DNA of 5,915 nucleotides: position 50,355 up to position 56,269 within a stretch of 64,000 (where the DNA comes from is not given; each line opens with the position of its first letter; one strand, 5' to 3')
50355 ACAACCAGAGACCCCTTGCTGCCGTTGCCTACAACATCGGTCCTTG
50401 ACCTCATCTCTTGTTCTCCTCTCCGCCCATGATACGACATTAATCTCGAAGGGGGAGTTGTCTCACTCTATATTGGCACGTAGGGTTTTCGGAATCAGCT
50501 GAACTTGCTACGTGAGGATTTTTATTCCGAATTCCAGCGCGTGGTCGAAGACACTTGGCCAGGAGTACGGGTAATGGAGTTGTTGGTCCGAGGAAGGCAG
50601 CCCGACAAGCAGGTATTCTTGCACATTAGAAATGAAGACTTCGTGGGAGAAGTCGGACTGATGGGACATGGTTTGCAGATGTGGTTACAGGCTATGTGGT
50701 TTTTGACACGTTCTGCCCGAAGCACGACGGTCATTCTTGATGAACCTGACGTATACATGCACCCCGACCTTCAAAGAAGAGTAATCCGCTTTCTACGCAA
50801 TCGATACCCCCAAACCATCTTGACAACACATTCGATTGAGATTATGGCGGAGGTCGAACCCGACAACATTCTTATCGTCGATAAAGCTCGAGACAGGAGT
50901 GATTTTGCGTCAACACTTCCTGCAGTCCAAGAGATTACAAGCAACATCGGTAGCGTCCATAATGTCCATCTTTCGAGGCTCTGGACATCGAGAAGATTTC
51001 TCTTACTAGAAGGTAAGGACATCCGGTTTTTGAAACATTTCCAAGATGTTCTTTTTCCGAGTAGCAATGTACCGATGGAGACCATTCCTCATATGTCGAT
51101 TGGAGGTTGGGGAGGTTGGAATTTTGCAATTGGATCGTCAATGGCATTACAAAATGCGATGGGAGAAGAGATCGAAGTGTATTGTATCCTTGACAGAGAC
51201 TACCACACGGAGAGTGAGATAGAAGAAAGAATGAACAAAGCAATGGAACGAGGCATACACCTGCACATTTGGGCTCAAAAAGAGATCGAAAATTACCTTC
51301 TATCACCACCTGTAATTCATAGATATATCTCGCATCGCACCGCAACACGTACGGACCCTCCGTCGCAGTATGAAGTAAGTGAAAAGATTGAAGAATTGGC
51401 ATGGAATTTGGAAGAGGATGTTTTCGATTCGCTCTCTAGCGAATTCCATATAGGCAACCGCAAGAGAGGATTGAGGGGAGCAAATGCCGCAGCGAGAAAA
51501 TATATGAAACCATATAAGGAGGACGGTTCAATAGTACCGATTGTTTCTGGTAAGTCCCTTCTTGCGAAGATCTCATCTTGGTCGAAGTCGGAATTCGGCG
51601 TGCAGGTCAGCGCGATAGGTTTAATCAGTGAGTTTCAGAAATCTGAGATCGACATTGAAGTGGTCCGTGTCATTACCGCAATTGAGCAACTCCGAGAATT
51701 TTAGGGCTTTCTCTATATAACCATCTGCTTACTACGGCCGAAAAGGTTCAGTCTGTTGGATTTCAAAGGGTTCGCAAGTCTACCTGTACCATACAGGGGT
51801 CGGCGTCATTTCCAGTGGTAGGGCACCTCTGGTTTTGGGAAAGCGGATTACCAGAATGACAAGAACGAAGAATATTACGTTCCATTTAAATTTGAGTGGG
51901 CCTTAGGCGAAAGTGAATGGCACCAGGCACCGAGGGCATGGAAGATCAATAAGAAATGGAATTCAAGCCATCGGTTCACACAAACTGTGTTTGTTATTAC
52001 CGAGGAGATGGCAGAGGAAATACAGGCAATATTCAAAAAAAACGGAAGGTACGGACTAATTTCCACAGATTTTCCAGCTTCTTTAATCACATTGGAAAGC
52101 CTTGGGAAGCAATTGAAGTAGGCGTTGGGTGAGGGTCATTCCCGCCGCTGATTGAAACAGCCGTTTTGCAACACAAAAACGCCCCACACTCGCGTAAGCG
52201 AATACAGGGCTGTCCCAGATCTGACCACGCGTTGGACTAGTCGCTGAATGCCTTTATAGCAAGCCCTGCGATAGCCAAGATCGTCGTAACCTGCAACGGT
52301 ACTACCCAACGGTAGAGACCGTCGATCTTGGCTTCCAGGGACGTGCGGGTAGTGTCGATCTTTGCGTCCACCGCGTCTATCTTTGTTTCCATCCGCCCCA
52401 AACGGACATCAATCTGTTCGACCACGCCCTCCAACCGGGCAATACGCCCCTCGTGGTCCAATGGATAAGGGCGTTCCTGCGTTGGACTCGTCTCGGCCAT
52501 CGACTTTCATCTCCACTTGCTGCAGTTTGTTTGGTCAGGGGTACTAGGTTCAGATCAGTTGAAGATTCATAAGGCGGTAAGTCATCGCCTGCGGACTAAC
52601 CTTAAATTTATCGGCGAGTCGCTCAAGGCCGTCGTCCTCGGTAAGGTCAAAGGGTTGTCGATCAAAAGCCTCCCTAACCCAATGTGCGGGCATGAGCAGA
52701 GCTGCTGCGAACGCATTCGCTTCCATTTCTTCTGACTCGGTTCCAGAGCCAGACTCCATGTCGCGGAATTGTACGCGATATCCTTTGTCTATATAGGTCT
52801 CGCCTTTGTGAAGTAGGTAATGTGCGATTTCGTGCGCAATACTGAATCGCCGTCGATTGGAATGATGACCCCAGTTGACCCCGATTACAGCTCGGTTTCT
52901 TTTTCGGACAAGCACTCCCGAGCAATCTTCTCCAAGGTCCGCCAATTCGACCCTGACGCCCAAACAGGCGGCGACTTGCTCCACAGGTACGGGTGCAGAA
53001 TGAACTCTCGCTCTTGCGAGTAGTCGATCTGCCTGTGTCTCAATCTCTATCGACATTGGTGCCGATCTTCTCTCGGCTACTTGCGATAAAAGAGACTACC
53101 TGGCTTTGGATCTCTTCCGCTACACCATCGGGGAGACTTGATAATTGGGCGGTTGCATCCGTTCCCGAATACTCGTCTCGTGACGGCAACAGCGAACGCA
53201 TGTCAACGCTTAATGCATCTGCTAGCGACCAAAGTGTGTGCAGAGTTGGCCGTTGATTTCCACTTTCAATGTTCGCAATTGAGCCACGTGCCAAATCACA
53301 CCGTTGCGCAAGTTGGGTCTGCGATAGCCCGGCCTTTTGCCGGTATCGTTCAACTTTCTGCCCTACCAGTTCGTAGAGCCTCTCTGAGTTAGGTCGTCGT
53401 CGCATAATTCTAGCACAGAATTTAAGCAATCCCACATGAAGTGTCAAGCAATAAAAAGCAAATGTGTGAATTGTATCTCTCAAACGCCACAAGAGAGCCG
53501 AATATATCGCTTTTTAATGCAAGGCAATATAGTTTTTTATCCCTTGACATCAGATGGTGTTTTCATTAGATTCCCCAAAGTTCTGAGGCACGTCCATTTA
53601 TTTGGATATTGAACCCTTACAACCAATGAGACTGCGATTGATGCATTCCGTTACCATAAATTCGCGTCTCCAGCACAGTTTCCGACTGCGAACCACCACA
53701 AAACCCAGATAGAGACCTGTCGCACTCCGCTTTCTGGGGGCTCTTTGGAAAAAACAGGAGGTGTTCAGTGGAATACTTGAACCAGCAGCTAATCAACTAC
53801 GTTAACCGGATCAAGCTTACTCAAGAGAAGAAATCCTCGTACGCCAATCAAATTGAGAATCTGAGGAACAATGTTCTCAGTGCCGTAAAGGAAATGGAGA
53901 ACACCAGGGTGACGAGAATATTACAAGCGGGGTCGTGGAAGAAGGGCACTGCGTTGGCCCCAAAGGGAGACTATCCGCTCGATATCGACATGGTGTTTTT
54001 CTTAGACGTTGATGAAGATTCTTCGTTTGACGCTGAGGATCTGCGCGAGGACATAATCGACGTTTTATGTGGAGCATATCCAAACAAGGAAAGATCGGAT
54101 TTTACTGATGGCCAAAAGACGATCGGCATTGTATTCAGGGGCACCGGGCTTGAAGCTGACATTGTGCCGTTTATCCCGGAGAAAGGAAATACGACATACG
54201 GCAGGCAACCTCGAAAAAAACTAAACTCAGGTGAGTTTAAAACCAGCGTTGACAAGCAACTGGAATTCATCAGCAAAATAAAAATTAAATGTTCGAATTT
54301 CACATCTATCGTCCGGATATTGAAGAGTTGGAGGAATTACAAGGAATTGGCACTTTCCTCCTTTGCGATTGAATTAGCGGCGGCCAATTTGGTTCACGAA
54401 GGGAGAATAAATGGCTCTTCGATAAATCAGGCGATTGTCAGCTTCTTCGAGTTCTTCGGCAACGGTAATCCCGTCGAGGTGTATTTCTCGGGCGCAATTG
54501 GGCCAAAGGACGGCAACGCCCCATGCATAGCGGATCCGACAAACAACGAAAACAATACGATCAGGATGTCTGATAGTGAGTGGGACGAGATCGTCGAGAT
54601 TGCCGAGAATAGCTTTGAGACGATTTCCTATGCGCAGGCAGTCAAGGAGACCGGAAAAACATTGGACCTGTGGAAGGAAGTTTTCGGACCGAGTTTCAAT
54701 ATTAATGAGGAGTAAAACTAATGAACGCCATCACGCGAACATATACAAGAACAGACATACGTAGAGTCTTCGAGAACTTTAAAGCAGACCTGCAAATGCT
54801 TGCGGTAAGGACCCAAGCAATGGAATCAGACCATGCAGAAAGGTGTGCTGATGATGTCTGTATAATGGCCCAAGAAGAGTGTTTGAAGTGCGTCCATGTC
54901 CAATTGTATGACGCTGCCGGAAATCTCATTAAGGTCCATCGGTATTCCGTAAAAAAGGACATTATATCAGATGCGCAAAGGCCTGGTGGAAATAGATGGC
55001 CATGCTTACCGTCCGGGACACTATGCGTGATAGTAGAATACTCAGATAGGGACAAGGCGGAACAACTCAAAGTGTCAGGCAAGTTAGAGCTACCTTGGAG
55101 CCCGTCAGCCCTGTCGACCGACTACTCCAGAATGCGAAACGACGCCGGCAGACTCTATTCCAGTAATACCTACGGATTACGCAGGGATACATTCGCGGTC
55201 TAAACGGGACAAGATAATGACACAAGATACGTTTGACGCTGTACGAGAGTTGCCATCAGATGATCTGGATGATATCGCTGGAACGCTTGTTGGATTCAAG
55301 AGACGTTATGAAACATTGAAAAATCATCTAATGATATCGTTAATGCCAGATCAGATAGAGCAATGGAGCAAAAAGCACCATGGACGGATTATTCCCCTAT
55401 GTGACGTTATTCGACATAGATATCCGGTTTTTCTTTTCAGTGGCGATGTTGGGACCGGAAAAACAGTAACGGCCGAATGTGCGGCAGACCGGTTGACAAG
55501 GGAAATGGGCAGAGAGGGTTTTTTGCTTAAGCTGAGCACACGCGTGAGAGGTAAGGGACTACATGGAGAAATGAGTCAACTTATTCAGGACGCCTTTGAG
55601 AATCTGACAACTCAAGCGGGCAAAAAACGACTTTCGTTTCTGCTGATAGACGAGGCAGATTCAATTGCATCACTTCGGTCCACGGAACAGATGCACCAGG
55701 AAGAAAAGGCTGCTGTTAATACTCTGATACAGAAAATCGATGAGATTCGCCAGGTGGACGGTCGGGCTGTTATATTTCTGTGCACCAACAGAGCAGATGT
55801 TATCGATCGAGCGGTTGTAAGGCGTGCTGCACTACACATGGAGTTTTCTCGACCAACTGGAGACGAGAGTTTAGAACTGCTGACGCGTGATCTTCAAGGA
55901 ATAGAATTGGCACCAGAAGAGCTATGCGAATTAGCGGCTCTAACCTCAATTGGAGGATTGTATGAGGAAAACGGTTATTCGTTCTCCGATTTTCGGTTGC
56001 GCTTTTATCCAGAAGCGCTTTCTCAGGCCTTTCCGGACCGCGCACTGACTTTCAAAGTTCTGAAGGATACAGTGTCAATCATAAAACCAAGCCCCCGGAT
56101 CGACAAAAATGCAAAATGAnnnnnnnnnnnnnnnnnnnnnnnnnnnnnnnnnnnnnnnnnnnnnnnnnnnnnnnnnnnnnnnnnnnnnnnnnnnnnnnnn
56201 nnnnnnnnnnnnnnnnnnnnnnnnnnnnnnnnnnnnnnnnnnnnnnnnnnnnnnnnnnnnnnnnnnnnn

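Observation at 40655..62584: Island-restricted dispersed repeat with a 9-nt periodic core, placed at module boundaries and immediately upstream of defence genes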

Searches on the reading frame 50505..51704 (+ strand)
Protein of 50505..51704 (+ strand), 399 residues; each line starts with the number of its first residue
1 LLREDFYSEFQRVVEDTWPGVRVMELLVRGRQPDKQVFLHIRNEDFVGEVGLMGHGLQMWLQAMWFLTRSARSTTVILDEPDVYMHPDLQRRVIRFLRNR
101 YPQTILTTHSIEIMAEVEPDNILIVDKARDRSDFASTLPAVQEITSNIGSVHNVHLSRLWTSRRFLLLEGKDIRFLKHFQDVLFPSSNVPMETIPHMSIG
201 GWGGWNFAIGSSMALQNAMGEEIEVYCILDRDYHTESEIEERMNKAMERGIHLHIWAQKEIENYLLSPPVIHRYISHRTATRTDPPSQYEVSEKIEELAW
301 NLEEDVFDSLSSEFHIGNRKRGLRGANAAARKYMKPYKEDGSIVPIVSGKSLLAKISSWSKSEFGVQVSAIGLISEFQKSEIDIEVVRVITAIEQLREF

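Call 20: search_protein_families(library=pfam, proteins=[window:50505-51704:+], max_evalue=0.01)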
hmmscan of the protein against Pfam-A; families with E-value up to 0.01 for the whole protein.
window:50505-51704:+ (399 aa): 2 families
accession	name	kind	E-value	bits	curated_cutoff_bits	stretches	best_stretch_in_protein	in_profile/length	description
PF13304.12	AAA_21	-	7.6e-13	49.6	27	1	29-114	214-303/304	AAA domain, putative AbiEii toxin, Type IV TA system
PF13175.12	AAA_15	-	3.3e-06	27.4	32.1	1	37-113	286-373/374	AAA ATPase domain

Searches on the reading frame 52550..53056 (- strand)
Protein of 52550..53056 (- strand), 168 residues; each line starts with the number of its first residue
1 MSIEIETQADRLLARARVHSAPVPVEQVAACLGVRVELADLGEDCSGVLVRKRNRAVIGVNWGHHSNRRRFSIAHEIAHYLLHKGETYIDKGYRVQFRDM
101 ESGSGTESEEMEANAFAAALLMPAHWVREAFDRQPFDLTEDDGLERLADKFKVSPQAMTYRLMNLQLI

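Call 21: search_protein_families(library=pfam, proteins=[window:52550-53056:-], max_evalue=0.01)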
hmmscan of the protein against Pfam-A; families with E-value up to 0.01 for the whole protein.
window:52550-53056:- (168 aa): 1 family
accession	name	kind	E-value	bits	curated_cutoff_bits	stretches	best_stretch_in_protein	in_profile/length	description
PF06114.19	Peptidase_M78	-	4.3e-23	81.9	22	1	31-163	3-123/123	IrrE N-terminal-like domain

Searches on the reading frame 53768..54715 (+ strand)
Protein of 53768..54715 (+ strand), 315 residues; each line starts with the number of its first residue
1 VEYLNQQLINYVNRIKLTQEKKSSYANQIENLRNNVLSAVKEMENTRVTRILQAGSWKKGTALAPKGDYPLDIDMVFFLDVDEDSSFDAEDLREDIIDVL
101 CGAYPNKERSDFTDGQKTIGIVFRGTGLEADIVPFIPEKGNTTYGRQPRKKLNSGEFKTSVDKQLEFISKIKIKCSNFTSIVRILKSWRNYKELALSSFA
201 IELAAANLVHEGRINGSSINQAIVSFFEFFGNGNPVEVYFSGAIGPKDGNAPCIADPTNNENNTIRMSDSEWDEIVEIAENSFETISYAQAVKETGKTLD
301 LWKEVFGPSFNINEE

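Call 20: search_protein_families(library=pfam, proteins=[window:53768-54715:+], max_evalue=0.01)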
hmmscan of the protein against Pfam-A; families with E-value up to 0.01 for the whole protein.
window:53768-54715:+ (315 aa): 1 family
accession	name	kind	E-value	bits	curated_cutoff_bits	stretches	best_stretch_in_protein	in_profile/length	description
PF18144.7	SMODS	-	4.7e-11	43.6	26.5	1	4-143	3-138/164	Second Messenger Oligonucleotide or Dinucleotide Synthetase domain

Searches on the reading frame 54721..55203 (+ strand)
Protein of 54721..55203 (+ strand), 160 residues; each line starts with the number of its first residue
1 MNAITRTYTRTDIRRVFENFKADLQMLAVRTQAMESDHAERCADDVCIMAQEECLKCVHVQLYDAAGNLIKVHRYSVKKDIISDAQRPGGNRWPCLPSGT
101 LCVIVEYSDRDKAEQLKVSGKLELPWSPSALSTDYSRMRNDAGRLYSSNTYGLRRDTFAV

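Call 20: search_protein_families(library=pfam, proteins=[window:54721-55203:+], max_evalue=0.01)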
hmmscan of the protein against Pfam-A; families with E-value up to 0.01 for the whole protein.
window:54721-55203:+ (160 aa): 1 family
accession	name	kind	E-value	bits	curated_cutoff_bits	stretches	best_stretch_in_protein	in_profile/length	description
PF18138.6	bacHORMA_1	-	8.3e-26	91.3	35.6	1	5-158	8-168/169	Bacterial HORMA domain family 1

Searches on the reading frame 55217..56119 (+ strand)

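Call 21: search_protein_families(library=pfam, proteins=[window:55217-56119:+], max_evalue=0.01)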
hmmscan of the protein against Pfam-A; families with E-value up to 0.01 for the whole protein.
window:55217-56119:+ (300 aa): 4 families
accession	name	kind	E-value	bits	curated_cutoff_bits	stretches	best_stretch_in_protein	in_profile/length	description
PF00004.35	AAA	-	7.2e-20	72.2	21.2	1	73-211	2-130/131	ATPase family associated with various cellular activities (AAA)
PF13401.12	AAA_22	-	0.00019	22.2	27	1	71-169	7-103/130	AAA domain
PF13191.12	AAA_16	-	0.00065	20.7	32.6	1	61-187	16-137/167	AAA ATPase domain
PF09848.15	SLFN-g3_helicase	-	0.0066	16.2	24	0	71-173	3-113/354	Schlafen group 3, DNA/RNA helicase domain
